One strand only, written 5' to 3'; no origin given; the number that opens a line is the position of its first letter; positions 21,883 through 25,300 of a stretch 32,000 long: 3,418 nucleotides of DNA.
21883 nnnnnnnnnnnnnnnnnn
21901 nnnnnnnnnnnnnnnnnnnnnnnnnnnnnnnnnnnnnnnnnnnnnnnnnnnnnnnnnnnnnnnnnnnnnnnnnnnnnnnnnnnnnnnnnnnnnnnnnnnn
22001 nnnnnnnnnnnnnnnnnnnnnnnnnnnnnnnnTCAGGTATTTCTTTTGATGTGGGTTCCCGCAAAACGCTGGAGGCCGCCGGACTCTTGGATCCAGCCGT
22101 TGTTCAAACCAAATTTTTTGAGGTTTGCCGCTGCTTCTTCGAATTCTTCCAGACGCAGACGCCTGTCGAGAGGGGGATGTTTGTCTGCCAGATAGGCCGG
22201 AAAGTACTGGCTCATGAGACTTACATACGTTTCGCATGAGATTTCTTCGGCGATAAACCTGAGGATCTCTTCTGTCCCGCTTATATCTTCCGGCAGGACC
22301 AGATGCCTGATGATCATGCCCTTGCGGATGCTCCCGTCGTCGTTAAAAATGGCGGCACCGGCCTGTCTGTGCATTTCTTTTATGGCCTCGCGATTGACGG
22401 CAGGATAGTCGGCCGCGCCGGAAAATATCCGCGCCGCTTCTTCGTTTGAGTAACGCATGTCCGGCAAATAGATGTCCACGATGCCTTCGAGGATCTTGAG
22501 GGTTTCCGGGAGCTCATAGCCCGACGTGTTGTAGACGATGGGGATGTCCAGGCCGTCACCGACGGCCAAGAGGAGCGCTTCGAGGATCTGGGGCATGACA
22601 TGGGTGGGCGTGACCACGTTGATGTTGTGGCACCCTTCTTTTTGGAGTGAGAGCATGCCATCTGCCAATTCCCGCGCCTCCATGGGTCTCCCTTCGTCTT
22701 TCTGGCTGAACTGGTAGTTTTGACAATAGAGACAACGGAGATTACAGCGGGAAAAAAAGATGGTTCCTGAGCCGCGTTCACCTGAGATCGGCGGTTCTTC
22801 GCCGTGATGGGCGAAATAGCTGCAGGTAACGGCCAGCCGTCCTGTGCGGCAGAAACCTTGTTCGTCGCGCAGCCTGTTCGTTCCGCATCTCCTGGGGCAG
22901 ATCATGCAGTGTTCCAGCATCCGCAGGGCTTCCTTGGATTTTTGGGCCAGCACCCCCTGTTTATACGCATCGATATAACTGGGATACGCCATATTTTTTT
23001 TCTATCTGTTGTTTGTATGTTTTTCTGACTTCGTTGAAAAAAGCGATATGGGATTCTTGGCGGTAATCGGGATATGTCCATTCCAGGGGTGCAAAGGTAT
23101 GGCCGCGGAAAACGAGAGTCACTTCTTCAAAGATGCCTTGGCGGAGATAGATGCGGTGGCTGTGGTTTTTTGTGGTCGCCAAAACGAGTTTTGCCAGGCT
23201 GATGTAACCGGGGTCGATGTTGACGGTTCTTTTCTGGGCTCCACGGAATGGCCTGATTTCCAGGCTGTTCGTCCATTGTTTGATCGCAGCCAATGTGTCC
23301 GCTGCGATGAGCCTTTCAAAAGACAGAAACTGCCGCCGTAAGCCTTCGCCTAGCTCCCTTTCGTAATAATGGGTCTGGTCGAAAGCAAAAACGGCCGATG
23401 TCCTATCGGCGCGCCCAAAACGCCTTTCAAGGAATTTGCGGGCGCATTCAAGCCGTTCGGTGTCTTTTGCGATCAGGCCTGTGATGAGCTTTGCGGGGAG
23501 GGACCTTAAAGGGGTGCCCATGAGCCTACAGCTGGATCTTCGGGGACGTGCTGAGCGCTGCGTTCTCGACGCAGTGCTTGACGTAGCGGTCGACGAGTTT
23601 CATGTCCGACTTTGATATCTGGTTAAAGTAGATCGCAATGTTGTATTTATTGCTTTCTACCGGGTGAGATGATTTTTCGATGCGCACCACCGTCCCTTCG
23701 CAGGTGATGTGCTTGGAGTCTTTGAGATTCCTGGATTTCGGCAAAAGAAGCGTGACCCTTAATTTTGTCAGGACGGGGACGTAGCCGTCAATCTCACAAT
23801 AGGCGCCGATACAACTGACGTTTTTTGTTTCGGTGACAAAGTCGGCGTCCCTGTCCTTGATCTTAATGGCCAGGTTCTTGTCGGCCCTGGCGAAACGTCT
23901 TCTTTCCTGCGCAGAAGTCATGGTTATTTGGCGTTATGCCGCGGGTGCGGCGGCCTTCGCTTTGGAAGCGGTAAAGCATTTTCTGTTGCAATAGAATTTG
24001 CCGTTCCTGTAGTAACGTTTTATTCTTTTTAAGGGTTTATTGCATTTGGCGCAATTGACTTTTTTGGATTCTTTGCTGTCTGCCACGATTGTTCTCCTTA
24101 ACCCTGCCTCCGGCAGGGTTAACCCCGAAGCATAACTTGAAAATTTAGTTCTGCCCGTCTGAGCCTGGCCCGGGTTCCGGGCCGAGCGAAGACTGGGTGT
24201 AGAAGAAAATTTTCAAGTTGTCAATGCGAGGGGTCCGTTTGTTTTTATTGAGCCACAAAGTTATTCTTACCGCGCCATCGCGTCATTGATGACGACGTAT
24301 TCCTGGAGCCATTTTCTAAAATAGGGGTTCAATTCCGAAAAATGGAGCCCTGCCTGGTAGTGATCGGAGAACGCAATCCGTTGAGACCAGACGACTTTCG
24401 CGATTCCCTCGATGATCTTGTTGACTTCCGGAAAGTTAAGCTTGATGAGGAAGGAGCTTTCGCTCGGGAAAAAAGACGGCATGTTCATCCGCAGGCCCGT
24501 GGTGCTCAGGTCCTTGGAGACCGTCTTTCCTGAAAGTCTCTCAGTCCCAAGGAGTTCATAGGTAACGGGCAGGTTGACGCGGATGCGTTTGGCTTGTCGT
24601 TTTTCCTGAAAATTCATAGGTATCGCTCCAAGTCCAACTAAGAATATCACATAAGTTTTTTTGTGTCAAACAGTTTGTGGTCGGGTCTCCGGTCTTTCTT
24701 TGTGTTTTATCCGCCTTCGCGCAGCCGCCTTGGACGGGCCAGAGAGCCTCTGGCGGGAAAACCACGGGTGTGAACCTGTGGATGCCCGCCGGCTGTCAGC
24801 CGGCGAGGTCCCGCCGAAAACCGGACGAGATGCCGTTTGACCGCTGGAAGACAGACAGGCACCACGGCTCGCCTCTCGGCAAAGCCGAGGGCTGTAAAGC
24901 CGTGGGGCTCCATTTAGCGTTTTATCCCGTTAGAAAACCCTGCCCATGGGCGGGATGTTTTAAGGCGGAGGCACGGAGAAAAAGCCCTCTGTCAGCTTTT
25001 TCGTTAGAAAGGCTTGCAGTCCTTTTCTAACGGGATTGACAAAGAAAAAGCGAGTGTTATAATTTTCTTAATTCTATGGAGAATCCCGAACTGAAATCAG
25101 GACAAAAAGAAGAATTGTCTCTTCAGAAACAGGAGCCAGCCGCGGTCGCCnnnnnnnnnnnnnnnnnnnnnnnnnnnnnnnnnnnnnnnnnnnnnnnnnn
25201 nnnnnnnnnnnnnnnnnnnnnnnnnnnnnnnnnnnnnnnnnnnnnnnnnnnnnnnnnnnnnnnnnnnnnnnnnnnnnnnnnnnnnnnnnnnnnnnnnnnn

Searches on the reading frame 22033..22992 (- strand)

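Call 13: search_protein_families(library=pfam, proteins=[window:22033-22992:-], max_evalue=0.01)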
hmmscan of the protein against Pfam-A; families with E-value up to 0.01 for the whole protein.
window:22033-22992:- (319 aa): 2 families
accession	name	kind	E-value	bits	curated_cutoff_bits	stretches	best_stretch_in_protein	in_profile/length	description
PF04055.27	Radical_SAM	-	1.9e-13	51.4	29.5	1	78-209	2-138/166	Radical SAM superfamily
PF13353.11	Fer4_12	-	0.00081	20.1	22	1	76-125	8-57/137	4Fe-4S single cluster domain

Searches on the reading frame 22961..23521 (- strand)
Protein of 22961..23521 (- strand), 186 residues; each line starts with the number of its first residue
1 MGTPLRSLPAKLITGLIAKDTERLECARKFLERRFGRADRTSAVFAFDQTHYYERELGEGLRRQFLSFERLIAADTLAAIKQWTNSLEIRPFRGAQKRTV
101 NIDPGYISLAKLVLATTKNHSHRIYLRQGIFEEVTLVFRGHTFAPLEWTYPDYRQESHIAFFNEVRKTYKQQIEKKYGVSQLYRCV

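Call 13: search_protein_families(library=pfam, proteins=[window:22961-23521:-], max_evalue=0.01)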
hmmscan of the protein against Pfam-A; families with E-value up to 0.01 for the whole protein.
window:22961-23521:- (186 aa): 1 family
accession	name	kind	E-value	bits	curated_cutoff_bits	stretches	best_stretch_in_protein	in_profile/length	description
PF14385.11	DUF4416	-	2.3e-57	193.9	27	1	9-169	2-162/162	Domain of unknown function (DUF4416)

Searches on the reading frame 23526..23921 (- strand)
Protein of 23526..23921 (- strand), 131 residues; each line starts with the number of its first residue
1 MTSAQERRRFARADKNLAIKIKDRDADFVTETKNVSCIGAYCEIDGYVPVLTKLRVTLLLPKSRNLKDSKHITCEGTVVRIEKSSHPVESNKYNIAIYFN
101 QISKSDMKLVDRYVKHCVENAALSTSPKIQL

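Call 13: search_protein_families(library=pfam, proteins=[window:23526-23921:-], max_evalue=0.01)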
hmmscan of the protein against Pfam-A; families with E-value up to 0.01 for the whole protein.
window:23526-23921:- (131 aa): 1 family
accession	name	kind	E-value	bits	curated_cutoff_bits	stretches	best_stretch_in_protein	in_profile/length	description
PF07238.19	PilZ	-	1.1e-09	39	22.5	1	6-114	1-100/102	PilZ domain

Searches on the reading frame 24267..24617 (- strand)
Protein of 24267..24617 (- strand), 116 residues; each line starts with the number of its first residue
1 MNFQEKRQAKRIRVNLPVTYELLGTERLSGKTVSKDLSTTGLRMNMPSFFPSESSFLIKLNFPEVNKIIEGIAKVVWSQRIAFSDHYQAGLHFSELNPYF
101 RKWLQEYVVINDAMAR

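Call 13: search_protein_families(library=pfam, proteins=[window:24267-24617:-], max_evalue=0.01)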
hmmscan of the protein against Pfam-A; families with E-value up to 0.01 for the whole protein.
window:24267-24617:- (116 aa): 1 family
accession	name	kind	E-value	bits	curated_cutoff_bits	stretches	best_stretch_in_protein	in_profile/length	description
PF07238.19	PilZ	-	6.4e-10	39.7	22.5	1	5-108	1-100/102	PilZ domain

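Call 30: find_encoding_contigs(protein=window:24267-24617:-, flank=3000, max_places=10)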
Protein window:24267-24617:- (116 aa): 1 contig read that carries it; 1 place shown.
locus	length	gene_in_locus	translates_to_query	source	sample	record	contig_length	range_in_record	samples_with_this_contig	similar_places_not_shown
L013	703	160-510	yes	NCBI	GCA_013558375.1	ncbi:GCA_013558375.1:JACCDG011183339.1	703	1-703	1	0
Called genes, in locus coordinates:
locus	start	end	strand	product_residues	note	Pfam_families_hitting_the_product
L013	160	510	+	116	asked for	PF07238:PilZ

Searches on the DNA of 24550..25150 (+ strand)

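Call 4: search_rna_families(source=window, start=24550, end=25150, threshold=evalue, max_evalue=10, show_alignments=3)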
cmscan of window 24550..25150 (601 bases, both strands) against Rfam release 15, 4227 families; matches with E-value up to 10: 6.
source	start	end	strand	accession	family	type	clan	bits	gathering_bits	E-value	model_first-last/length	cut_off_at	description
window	24787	24812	+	RF01340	CRISPR-DR29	Gene; CRISPR;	-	18.9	39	0.31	5-33/37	no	CRISPR RNA direct repeat element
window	24861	24963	+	RF02837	anti-hemB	Gene; sRNA;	-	17.1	49.5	0.21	1-81/81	no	Burkholderia RNA 7 (anti-hemB)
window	24779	24818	-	RF01722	Pyrobac-1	Gene; sRNA;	-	17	40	2.4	1-60/60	no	Pyrobac-1 RNA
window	24758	24827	+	RF03038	nhaA-II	Cis-reg;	-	16.7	70.4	6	1-84/84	no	nhaA-II RNA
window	25081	25130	-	RF00440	SNORD37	Gene; snRNA; snoRNA; CD-box;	-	16.4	45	2.3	1-65/65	no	Small nucleolar RNA SNORD37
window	24871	24951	+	RF01405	STnc490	Gene; sRNA;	-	12.3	56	9.2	1-124/124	no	STnc490 Hfq binding RNA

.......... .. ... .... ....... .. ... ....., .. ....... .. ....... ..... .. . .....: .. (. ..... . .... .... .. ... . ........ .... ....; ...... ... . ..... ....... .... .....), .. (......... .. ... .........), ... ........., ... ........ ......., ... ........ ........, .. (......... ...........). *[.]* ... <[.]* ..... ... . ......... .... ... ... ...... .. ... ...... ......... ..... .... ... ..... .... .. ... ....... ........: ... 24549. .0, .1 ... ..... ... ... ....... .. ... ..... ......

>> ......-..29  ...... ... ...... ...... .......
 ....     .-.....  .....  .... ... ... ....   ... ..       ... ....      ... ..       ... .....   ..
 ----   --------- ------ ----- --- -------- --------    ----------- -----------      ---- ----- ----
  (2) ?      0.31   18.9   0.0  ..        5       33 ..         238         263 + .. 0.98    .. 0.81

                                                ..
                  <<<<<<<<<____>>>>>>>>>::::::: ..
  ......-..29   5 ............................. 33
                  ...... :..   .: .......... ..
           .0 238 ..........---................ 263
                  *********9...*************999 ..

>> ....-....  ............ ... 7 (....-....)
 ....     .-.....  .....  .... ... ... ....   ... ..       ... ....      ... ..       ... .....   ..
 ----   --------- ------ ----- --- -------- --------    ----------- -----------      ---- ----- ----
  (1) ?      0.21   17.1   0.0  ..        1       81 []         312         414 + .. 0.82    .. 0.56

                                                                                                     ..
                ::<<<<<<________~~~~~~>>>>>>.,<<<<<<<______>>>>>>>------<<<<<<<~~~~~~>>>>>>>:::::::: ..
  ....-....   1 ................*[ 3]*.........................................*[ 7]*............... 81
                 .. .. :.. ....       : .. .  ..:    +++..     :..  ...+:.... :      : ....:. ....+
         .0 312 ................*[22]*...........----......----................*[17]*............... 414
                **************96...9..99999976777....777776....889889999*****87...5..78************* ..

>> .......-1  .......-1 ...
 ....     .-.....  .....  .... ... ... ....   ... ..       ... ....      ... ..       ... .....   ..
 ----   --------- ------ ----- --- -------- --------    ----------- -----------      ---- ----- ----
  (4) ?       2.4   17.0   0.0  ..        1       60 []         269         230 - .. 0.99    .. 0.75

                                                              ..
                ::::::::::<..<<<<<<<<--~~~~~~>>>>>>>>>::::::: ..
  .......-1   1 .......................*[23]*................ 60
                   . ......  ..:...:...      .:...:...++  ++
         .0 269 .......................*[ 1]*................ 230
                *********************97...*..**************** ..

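Call 33: search_dna_similar(query=window:24690-25040:+, collection=phages, mode=distant, max_evalue=0.01)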
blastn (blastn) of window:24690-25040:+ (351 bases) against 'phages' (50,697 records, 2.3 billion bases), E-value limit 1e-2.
No match.

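Call 34: search_dna_similar(query=window:24690-25040:+, collection=plasmids, mode=distant, max_evalue=0.01)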
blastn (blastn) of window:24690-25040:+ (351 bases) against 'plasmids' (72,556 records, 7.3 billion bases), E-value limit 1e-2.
No match.

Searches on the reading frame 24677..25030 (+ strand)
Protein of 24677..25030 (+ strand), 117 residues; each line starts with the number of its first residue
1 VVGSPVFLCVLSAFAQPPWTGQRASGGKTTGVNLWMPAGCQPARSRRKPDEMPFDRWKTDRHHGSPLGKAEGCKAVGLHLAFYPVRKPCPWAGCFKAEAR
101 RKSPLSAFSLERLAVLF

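Call 13: search_protein_families(library=pfam, proteins=[window:24677-25030:+], max_evalue=0.01)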
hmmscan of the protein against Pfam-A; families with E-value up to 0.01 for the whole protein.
window:24677-25030:+ (117 aa): 0 families

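Call 29: find_homologous_proteins(query=window:24677-25030:+, max_evalue=0.01)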
Query window:24677-25030:+ (117 aa): 1 proteins with E <= 0.01 among 6 candidates.
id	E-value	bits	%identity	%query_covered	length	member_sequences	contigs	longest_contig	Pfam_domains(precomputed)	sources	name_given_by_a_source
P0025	1.4e-76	272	100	100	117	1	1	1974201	-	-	-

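Call 76: search_protein_representatives(protein=window:24677-25030:+)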
Query: 117 residues. Proteins with E-value up to 0.001 (for the whole library): 2; up to 1e-10: 1; up to 1e-30: 1. The best 2 are listed.
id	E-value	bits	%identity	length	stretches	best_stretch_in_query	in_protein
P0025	4.4e-77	272.3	100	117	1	1-117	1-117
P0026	1.3e-04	38.0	31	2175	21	18-54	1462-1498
